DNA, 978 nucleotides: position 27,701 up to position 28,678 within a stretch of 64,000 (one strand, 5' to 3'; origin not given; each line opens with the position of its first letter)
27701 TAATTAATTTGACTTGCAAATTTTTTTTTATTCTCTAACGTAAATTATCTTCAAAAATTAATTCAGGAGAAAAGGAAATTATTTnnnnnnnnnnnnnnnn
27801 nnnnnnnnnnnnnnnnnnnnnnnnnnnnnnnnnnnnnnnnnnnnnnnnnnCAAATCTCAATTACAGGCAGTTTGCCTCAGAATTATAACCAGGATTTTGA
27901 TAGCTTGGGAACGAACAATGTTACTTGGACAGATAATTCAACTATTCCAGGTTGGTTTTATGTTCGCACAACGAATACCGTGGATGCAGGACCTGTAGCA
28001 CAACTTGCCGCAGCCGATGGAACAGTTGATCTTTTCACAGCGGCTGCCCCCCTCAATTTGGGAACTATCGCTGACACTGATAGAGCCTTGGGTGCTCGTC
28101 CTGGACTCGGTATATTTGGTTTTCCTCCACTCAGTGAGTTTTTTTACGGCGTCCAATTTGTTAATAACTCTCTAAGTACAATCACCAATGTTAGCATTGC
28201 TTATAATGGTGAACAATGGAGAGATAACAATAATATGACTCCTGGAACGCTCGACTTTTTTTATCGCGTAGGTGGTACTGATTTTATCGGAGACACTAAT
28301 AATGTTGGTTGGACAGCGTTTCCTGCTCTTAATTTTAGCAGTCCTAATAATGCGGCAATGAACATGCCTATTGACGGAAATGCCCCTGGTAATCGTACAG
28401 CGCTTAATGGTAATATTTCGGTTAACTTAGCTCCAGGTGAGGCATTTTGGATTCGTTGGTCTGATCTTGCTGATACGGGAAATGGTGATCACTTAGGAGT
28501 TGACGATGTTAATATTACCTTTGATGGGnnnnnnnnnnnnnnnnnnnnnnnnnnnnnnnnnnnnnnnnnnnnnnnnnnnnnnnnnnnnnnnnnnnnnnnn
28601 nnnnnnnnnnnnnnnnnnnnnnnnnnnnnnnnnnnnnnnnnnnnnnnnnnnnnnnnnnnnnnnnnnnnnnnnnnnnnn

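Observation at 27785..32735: Tandem array of four secreted paralogs with duplicated promoter and terminator cassettes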

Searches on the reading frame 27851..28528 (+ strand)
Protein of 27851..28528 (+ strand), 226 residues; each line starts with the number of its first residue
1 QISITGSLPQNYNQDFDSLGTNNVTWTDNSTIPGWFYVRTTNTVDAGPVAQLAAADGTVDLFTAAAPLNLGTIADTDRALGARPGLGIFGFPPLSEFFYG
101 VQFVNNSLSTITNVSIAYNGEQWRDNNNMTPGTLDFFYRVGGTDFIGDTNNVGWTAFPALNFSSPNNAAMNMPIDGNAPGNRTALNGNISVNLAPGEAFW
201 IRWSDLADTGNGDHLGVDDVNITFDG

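Call 69: find_homologous_proteins(query=A4, max_evalue=0.00001)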
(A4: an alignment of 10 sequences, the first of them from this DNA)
Query A4 (10 sequences) (226 aa, profile of the alignment): 2468 proteins with E <= 0.00001 among 8000 candidates; the best 120 are listed.
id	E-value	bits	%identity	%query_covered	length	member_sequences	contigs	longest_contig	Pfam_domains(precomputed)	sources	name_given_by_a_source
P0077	6.4e-81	289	40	100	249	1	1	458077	-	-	-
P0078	1.1e-78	282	41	99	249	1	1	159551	-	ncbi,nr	ncbi:MAG: hypothetical protein K1X66_08280 [Verrucomicrobiae bacterium]|nr:hypothetical protein [Ver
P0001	2.9e-78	281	100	100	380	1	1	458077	-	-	-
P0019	3.1e-76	274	48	99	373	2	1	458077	-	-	-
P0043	1.9e-74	268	33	100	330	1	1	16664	PF18962.8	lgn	-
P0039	2.5e-74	268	38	99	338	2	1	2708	PF13620.13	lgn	-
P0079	1.1e-73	266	48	99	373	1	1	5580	-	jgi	jgi:hypothetical protein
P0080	1.3e-72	262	39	100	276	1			PF13205.13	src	-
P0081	4.7e-72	260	38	99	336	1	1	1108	PF13620.13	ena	-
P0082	1.2e-71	259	37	100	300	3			-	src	-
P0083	2.0e-71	258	37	99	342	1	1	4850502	PF13620.13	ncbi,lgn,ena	-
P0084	2.4e-71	258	39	99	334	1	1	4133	PF13620.13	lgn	-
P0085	2.6e-71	258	37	99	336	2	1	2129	PF13620.13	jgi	-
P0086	2.6e-71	258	37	99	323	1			PF13620.13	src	-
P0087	3.9e-71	257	38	99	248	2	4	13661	-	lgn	-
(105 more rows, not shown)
